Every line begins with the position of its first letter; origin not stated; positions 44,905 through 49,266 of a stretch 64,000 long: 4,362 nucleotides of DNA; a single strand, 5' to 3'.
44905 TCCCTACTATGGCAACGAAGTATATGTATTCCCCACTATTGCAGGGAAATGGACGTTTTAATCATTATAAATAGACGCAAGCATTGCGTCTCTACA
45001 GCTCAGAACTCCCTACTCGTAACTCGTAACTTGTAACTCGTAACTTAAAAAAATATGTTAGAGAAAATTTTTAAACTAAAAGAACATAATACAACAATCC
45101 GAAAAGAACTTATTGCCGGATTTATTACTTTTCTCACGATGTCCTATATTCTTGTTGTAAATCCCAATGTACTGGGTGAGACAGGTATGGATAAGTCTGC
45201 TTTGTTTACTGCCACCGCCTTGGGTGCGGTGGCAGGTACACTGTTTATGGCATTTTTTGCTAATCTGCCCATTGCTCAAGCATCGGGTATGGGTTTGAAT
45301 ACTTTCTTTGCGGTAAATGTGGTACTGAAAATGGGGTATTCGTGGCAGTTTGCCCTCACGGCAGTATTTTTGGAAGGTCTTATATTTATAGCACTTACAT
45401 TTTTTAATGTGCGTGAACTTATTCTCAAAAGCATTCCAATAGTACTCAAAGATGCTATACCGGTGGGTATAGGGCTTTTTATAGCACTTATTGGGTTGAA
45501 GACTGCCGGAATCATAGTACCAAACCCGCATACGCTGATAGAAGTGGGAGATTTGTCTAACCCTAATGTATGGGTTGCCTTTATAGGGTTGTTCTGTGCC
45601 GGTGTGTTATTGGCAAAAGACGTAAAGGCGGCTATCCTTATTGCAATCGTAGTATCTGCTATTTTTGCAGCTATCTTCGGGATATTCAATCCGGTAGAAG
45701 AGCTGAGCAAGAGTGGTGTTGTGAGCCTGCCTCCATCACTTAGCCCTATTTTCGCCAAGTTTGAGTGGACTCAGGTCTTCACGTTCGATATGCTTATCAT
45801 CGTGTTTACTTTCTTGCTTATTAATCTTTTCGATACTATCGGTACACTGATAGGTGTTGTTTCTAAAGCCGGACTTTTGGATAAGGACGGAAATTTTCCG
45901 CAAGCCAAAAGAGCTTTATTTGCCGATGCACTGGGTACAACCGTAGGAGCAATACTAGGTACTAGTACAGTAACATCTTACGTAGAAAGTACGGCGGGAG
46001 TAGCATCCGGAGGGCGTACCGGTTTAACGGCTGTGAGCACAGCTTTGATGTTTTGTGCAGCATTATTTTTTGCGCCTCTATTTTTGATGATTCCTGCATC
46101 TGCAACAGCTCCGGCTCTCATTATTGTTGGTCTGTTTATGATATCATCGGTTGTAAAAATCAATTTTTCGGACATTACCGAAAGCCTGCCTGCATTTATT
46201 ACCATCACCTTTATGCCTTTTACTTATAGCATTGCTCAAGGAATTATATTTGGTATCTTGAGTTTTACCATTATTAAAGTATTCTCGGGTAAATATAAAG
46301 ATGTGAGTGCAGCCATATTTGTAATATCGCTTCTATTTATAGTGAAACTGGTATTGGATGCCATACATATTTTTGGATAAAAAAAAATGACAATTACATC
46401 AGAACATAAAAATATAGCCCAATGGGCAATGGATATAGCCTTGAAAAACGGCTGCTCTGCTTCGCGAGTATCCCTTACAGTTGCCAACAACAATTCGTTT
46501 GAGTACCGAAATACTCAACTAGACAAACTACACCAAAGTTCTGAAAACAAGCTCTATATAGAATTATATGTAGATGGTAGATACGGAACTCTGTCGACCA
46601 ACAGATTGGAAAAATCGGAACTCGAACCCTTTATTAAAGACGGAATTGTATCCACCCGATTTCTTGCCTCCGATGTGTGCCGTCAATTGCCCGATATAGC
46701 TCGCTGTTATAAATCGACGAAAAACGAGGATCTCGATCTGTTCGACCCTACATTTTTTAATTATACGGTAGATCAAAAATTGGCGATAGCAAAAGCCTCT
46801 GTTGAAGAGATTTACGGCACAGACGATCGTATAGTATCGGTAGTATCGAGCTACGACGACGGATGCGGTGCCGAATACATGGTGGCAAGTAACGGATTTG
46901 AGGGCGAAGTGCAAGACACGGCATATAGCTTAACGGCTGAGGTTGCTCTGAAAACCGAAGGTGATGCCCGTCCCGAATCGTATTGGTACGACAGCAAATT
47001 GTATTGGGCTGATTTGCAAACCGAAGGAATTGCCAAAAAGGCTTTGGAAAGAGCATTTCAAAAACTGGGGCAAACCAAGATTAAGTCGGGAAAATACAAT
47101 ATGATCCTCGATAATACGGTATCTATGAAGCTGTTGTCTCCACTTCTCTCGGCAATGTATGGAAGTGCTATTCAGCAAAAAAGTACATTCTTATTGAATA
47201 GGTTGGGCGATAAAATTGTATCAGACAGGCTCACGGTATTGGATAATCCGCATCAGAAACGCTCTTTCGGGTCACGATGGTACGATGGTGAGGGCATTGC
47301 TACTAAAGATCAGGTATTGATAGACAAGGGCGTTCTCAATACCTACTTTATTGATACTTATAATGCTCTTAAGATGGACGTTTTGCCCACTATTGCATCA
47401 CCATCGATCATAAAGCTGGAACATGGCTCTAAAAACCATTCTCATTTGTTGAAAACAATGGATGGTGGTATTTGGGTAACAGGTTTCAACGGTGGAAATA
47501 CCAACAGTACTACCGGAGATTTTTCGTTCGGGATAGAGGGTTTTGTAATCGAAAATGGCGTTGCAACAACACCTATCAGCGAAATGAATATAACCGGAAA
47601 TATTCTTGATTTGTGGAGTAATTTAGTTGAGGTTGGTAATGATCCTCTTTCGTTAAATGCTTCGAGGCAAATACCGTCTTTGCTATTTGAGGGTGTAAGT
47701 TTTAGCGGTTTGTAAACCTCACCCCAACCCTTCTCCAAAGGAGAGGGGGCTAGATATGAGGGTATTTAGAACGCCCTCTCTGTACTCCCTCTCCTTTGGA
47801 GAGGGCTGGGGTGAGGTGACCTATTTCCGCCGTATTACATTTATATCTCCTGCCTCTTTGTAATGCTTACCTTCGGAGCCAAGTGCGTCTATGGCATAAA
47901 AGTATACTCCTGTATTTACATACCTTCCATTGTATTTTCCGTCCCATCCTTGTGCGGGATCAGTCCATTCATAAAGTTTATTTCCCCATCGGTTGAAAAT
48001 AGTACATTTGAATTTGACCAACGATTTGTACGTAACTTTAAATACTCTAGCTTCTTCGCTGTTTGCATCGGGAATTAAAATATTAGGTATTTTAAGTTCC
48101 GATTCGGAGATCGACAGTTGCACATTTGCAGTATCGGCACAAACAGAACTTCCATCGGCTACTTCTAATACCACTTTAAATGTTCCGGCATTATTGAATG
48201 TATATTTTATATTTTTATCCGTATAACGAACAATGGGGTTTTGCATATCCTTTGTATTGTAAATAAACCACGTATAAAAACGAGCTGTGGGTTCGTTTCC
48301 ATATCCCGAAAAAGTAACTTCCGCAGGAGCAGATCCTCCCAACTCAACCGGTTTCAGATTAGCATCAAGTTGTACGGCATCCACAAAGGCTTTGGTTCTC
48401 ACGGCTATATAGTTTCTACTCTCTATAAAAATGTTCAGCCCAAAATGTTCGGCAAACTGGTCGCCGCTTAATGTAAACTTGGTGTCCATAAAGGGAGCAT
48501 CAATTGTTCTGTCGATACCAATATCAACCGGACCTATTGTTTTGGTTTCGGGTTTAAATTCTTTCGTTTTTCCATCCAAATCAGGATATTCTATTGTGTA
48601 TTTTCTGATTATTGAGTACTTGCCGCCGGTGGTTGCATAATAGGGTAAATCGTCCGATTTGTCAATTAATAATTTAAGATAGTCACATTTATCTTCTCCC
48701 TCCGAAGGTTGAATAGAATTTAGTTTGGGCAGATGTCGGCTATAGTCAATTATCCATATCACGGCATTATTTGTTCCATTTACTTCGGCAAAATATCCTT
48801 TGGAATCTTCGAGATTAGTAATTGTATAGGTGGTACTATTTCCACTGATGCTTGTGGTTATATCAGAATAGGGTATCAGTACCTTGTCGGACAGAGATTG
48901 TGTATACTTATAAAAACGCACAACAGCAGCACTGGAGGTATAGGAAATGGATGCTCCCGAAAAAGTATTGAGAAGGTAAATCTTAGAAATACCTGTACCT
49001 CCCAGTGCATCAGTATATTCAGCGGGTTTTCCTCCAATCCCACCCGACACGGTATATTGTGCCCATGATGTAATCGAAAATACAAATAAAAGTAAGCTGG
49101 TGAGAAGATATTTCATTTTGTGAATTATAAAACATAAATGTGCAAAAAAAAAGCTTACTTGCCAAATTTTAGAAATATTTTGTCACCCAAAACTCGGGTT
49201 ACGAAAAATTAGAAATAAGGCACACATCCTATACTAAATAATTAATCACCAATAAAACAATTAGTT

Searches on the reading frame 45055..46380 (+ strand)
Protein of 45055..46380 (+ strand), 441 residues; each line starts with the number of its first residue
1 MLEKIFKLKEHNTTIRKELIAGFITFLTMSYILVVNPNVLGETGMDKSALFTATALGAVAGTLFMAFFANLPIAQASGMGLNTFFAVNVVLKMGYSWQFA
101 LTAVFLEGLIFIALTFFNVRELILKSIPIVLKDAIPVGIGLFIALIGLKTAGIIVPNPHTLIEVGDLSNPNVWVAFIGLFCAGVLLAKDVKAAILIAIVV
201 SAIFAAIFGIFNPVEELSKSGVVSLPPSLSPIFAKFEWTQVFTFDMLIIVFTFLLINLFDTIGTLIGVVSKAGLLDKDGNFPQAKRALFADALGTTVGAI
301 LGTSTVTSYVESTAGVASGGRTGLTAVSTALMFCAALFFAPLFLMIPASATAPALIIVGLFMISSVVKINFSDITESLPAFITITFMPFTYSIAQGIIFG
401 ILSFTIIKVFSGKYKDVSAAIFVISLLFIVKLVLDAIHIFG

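Call 3: search_protein_families(library=pfam, proteins=[window:45055-46380:+], max_evalue=0.01)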
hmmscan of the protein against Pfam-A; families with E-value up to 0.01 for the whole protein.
window:45055-46380:+ (441 aa): 1 family
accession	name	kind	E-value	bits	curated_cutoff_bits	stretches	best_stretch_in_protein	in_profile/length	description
PF00860.26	Xan_ur_permease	-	9.4e-43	146.8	27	1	17-397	2-387/389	Permease family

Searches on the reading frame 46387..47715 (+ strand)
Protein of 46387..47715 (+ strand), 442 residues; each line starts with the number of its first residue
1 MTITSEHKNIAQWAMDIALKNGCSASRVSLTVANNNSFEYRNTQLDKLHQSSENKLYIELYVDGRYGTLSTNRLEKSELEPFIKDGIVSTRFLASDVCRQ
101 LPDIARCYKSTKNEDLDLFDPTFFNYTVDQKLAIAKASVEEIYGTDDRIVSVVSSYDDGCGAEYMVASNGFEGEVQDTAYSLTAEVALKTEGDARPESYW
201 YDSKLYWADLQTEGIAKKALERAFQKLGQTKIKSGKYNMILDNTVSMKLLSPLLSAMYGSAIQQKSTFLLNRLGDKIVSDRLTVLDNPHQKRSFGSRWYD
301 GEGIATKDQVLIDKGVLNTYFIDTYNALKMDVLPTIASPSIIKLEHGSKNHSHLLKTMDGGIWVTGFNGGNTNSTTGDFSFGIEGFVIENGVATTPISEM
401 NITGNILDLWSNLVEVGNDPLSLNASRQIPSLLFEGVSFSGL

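Call 3: search_protein_families(library=pfam, proteins=[window:46387-47715:+], max_evalue=0.01)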
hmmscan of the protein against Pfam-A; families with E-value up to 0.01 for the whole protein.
window:46387-47715:+ (442 aa): 3 families
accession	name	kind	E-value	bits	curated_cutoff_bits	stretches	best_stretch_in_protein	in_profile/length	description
PF19289.4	PmbA_TldD_3rd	-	1.2e-57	195.1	22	1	234-441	1-220/220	PmbA/TldA metallopeptidase C-terminal domain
PF19290.4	PmbA_TldD_2nd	-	2.2e-10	41.4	20.9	1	124-226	4-108/109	PmbA/TldA metallopeptidase central domain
PF01523.21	PmbA_TldD_1st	-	0.0016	19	20.9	1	33-84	8-59/65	PmbA/TldA metallopeptidase domain 1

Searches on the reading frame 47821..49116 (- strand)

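Call 3: search_protein_families(library=pfam, proteins=[window:47821-49116:-], max_evalue=0.01)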
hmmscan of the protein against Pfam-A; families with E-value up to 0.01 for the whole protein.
window:47821-49116:- (431 aa): 3 families
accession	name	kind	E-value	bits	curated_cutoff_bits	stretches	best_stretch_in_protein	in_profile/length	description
PF13585.12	CHU_C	-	8.1e-12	45.6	27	1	342-420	2-79/86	CHU_C Type IX secretion signal domain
PF18911.6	PKD_4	-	0.00081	19.8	27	1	267-334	20-83/85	PKD domain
PF00801.26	PKD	-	0.0017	18.7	23.5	1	254-333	4-79/80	PKD domain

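Call 55: search_protein_families(library=ncbifam, proteins=[window:47821-49116:-], max_evalue=0.001)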
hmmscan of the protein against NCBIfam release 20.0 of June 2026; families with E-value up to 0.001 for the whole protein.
window:47821-49116:- (431 aa): 1 family
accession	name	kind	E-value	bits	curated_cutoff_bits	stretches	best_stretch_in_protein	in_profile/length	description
TIGR04131.1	Bac_Flav_CTERM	domain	1.6e-08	34.5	35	1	344-411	4-71/85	T9SS type B sorting domain-containing protein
